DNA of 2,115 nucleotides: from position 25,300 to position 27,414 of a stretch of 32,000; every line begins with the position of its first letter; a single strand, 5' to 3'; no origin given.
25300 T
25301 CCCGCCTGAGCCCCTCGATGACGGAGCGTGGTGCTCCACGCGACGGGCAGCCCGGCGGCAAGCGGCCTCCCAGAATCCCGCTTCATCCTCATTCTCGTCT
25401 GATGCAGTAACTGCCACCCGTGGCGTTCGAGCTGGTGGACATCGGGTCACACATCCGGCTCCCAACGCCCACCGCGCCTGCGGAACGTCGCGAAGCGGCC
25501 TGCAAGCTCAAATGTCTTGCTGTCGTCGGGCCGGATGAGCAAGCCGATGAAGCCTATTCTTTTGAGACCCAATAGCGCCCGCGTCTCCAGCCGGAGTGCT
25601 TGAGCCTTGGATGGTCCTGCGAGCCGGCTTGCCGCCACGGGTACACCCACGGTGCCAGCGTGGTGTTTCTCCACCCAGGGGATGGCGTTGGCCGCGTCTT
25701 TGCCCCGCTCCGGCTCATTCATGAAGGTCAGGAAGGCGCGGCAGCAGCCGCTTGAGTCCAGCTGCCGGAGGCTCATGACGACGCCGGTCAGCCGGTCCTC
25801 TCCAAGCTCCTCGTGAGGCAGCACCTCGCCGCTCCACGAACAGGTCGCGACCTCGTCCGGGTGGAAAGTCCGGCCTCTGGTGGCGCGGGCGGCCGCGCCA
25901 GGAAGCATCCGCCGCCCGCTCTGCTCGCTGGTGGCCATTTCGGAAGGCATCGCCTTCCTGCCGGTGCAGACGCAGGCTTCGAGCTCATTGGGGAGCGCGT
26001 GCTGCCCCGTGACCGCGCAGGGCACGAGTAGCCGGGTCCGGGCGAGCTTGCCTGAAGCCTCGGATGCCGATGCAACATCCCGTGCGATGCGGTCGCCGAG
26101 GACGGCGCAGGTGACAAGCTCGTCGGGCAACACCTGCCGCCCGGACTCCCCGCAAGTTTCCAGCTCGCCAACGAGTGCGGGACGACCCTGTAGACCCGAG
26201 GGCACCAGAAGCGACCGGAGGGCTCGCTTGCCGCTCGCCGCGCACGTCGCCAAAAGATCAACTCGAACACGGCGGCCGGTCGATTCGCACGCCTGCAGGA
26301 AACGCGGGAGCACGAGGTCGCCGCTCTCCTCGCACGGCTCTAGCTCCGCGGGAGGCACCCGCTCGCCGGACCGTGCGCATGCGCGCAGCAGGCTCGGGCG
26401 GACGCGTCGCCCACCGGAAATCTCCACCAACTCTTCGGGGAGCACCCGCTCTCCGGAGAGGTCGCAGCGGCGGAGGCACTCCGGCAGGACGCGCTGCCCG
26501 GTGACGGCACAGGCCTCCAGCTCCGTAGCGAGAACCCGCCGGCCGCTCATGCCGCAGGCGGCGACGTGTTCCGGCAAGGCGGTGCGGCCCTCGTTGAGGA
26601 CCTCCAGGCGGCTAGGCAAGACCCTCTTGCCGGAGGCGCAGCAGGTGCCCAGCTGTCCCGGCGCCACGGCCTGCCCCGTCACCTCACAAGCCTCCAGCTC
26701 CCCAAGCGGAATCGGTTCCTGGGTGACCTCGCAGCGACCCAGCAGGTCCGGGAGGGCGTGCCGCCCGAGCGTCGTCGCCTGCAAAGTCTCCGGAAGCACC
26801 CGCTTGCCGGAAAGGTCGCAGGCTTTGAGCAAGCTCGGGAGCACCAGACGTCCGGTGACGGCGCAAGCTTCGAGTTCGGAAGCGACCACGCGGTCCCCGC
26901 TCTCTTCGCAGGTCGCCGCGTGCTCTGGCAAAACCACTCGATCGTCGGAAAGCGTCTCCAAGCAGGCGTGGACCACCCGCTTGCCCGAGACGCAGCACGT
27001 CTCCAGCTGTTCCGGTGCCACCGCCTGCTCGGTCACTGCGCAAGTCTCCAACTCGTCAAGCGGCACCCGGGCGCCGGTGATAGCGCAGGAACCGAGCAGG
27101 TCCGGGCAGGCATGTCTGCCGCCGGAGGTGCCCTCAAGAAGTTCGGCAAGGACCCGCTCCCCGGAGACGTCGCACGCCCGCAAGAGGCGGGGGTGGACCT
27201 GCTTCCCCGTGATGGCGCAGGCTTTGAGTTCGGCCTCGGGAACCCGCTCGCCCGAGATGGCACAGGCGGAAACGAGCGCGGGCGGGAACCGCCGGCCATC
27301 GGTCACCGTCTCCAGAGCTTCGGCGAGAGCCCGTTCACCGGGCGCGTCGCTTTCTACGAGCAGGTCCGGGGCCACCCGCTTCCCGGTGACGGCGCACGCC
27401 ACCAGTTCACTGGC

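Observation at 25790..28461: SNF2 ATPase fused to ~890 aa of unrecognised 15-residue Cys-anchored repeats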

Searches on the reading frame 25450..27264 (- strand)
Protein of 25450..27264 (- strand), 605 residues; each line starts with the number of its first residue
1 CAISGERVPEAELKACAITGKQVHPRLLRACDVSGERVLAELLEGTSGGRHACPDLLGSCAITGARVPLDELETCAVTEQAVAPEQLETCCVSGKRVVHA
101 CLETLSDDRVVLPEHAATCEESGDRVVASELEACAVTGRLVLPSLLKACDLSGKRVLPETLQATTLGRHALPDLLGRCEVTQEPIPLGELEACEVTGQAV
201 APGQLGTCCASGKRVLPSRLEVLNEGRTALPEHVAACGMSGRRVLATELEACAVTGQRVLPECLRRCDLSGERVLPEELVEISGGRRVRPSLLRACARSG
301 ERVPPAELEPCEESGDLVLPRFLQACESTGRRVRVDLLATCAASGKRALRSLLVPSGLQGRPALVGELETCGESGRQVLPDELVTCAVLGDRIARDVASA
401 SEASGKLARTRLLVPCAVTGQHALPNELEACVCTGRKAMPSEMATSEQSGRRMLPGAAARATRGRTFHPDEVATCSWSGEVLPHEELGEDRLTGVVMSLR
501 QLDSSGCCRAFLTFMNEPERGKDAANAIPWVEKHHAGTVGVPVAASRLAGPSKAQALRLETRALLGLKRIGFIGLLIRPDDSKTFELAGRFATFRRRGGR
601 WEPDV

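Call 32: predict_structure(alignment_id=A1)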
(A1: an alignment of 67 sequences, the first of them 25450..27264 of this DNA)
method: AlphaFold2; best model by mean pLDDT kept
length: 605 residues; sequences in the alignment: 67
mean_pLDDT: 89.8   pTM: 0.48
mean pLDDT of the five models: 89.8, 89.4, 88.9, 87.8, 86.6
residues with pLDDT >= 90: 309; 70-90: 290; 50-70: 6; < 50: 0
segments of 3 or more residues with pLDDT < 50: none
pLDDT, mean of each block of 10 residues (from residue 1): 85 86 88 85 79 86 87 89 88 85 82 87 87 89 87 85 78 81 80 86 84 87 87 87 89 91 92 93 91 93 94 96 97 97 97 96 97 96 97 97 97 97 98 97 97 97 95 94 97 95 95 86 79 85 82 90 82 91 90 89 80
secondary structure, 60 per line:
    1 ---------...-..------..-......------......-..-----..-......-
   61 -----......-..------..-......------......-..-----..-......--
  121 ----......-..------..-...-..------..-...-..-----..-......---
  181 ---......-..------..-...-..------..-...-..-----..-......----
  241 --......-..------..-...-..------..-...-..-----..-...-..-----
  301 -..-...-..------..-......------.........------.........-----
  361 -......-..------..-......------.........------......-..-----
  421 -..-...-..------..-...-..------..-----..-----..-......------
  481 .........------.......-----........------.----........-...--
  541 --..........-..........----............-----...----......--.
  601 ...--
elements in order: E28-30 E37-39 E57-59 E66-68 E87-89 E96-98 E116-118 E125-127 E175-177 E184-186 E234-236 E243-245 E323-325 E332-334 E338-340 E347-349 E353-355 E362-364 E383-385 E392-394 E398-400 E407-409 E472-474 E481-483 E487-489 E496-498 H509-515 H527-534 E543-549 E554-563 E568-579 E585-587 E592-597 E600-603

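Call 36: fold_search(model_id=the predicted structure, library=pdb)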
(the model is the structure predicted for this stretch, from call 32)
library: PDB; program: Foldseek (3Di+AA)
matches with E <= 10: 313; with E <= 0.001: 1
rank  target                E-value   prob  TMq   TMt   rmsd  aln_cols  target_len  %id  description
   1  8jxc_A                5.3e-05  0.57  0.07  0.04  29.9       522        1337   12  rat megalin wingB (released 2024-06-19)
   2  8jxf_B                3.0e-03  0.28  0.08  0.06  42.3       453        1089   14  rat megalin RAP complex bodyA (released 2024-06-19)
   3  8jx9_B                3.1e-03  0.25  0.08  0.06  38.1       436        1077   13  rat megalin bodyA (released 2024-06-19)
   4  8jxg_A                5.8e-03  0.28  0.09  0.06  38.7       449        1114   10  rat megalin RAP complex bodyB (released 2024-06-19)
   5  8em4_A                3.4e-02  0.07  0.08  0.03  58.5       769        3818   10  Cryo-EM structure of LRP2 at pH 7.5 (released 2023-02-08)
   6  8jxh_B                4.0e-02  0.13  0.09  0.06  40.3       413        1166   12  rat megalin RAP complex wingA (released 2024-06-19)
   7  8jxi_A                7.9e-02  0.08  0.08  0.06  39.9       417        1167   12  rat megalin RAP complex wingB (released 2024-06-19)
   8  9oz8_C                1.1e-01  0.04  0.08  0.07  38.1       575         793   12  Cryo-EM structure of chicken NEL dimer bound with one human NICOL. (released 2026-02-25)
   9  9y6s_4L               5.2e-01  0.51  0.07  0.24   9.4        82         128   17  96-nm repeat of the Leishmania tarentolae doublet microtubule (released 2025-12-17)
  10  2rgt_A                5.5e-01  0.57  0.11  0.34   8.1       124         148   12  Crystal Structure of Lhx3 LIM domains 1 and 2 with the binding domain of Isl1 (released 2008-08-12)
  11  2w2c_B                7.9e-01  0.04  0.05  0.13  12.9       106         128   14  STRUCTURE OF THE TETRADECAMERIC OLIGOMERISATION DOMAIN OF CALCIUM- CALMODULIN DEPENDENT PROTEIN KINASE II DELTA (released 2008-12-23)
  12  9gvq_A                8.3e-01  0.01  0.07  0.05  49.5       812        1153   12  MUC5AC mucin amino acids 28 to 1483 (released 2024-12-04)
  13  2ypa_C                9.2e-01  0.25  0.09  0.29   9.8       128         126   19  Structure of the SCL:E47:LMO2:LDB1 complex bound to DNA (released 2013-07-31)
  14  5m4y_B                9.2e-01  0.23  0.05  0.17   9.2        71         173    8  Crystal structure of the Sec3/Sso2 complex at 2.20 angstrom resolution (released 2017-02-08)
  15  5udh_B                9.2e-01  0.10  0.05  0.08  15.2       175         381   10  HHARI/ARIH1-UBCH7~Ubiquitin (released 2017-06-14)
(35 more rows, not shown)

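Call 84: fold_search(model_id=the predicted structure, library=viral)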
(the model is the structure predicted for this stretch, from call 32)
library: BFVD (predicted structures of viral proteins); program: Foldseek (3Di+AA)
matches with E <= 10: 591; with E <= 0.001: 34
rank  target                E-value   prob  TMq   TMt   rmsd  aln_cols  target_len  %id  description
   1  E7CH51                5.6e-10  0.91  0.07  0.06  85.7       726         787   12  Fiber [Murine adenovirus 2]
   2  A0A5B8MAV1            1.9e-09  0.99  0.10  0.09  76.5       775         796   15  Fiber [Ovine adenovirus 8]
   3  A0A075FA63            2.3e-08  0.92  0.09  0.08  37.6       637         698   13  Fiber [Duck adenovirus 2]
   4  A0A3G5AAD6            1.1e-07  1.00  0.16  0.20  20.1       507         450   13  Uncharacterized protein [Hyperionvirus sp.]
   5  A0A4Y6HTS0            5.0e-07  0.82  0.08  0.08  74.4       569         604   11  (no name in the UniProt tables at hand)
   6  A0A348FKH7            1.0e-06  0.97  0.13  0.13  31.9       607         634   12  Fiber protein [Eidolon helvum adenovirus]
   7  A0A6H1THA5            1.3e-06  0.87  0.12  0.10  33.6       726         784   13  (no name in the UniProt tables at hand)
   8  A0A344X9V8            1.8e-06  0.82  0.09  0.09  40.7       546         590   13  Fiber [Egyptian fruit bat adenovirus]
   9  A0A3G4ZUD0            3.6e-06  1.00  0.13  0.15  23.3       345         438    7  Uncharacterized protein [Edafosvirus sp.]
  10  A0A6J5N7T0            1.6e-05  1.00  0.15  0.19  12.9       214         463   14  Uncharacterized protein [uncultured Caudovirales phage]
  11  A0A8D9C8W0            1.7e-05  1.00  0.16  0.18  14.2       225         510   12  Uncharacterized protein [uncultured marine phage]
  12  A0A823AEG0            2.0e-05  1.00  0.15  0.20   7.9       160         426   10  (no name in the UniProt tables at hand)
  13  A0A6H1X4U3            2.0e-05  0.80  0.07  0.11  28.6       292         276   15  Fiber protein (Fragment) [Bovine adenovirus B serotype 3]
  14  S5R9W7                2.0e-05  0.21  0.06  0.05  42.5       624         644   10  Finer protein [Duck adenovirus 1]
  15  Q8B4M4                4.0e-05  0.69  0.12  0.12  28.2       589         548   10  Fiber protein subtype B [Bovine adenovirus 2]
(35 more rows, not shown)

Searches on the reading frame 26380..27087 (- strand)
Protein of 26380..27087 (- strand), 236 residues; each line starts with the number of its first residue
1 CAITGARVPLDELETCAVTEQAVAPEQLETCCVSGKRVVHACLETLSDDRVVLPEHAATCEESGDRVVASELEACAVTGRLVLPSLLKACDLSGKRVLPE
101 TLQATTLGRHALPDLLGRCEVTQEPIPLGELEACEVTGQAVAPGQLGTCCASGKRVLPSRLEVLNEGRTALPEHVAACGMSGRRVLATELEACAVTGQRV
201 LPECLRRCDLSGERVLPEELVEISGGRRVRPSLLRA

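Call 49: search_protein_representatives(protein=window:26380-27087:-)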
Query: 236 residues. Proteins with E-value up to 0.001 (for the whole library): 415; up to 1e-10: 204; up to 1e-30: 63. The best 150 are listed.
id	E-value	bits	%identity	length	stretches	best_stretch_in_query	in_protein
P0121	9.3e-254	853.0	54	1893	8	1-236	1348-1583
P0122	9.8e-88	309.9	38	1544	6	53-221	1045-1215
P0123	9.7e-83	293.6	34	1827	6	31-218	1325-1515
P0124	2.2e-79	282.6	33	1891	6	11-219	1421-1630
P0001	2.0e-77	276.2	39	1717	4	50-226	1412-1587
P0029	2.0e-74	266.4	35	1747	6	53-230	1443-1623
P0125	3.3e-66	239.5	31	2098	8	11-197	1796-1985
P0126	7.0e-66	238.4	39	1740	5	1-234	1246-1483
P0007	7.6e-65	235.0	35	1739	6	52-216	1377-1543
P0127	1.3e-64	234.3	31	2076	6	5-224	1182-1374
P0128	1.5e-64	234.0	37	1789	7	77-224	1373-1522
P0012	5.5e-64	232.2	36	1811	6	50-218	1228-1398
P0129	1.8e-61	224.0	33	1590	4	1-201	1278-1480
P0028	2.2e-60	220.5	36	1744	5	59-216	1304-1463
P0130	5.5e-60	219.1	32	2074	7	12-227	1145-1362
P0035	3.0e-56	206.9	33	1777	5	1-215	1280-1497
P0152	9.9e-38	146.3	38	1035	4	62-224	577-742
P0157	2.4e-36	141.8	31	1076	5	1-223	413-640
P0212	2.7e-21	92.6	29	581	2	62-220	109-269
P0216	1.8e-20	89.9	32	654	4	50-202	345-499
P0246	8.2e-18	81.2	32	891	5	1-219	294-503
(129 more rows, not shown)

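Call 53: search_protein_families(library=pfam, proteins=[P0152, P0157, P0246, P0216, P0212, P0125], max_evalue=0.01)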
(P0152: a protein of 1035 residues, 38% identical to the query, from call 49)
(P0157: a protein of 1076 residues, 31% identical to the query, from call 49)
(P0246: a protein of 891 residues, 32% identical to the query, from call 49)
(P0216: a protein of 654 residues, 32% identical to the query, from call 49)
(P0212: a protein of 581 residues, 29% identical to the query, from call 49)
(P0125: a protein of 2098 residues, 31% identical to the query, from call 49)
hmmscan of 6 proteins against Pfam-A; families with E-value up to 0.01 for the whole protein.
P0152 (1035 aa): 3 families
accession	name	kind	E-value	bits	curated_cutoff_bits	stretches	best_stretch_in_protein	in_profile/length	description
PF01636.29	APH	-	5.9e-05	23.4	23.2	1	70-180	92-195/239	Phosphotransferase enzyme family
PF01163.29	RIO1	-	0.00036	20.6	22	1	114-179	83-148/187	RIO domain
PF17667.7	Pkinase_fungal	-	0.0023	17.2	24.1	1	124-180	275-337/387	Fungal protein kinase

P0157 (1076 aa): 0 families

P0246 (891 aa): 0 families

P0216 (654 aa): 0 families

P0212 (581 aa): 0 families

P0125 (2098 aa): 4 families
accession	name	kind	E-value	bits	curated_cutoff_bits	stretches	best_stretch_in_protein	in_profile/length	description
PF00176.29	SNF2-rel_dom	-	1.2e-24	87.4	24.9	1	85-355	20-287/290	SNF2-related domain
PF00271.37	Helicase_C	-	2.6e-18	66.7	23.5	1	378-490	2-108/110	Helicase conserved C-terminal domain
PF04851.21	ResIII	-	1.3e-12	48.4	22.5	1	75-224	12-163/164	Type III restriction enzyme, res subunit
PF00270.35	DEAD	-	1.7e-09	38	26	1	90-226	22-163/167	DEAD/DEAH box helicase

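Call 75: find_encoding_contigs(protein=P0152, flank=8000, max_places=2)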
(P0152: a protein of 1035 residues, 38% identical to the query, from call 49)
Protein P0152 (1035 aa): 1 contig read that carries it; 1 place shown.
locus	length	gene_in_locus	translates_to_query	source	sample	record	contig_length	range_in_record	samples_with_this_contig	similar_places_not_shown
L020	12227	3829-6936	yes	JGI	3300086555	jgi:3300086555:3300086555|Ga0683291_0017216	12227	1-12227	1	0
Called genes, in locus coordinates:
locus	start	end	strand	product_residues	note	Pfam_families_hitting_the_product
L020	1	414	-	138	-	?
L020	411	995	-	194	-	PF04542:Sigma70_r2 (weak), PF04545:Sigma70_r4, PF08281:Sigma70_r4_2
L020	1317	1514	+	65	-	-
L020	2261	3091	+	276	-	-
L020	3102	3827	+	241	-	-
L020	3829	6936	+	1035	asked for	-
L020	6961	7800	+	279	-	-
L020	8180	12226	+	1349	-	?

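Call 102: list_cluster_members(proteins=[P0121])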
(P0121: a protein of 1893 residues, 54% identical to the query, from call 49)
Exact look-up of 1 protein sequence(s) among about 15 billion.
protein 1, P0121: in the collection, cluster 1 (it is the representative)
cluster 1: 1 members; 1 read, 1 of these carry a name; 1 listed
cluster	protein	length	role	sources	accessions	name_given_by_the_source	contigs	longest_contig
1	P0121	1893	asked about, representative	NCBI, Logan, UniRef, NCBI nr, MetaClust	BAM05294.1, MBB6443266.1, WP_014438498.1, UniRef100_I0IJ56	DEAD/DEAH box helicase [Phycisphaera mikurensis] | Putative ATP-dependent helicase n=1 Tax=Phycisphaera mikurensis (strain NBRC 102666 / ... | SNF2-related protein [Phycisphaera mikurensis]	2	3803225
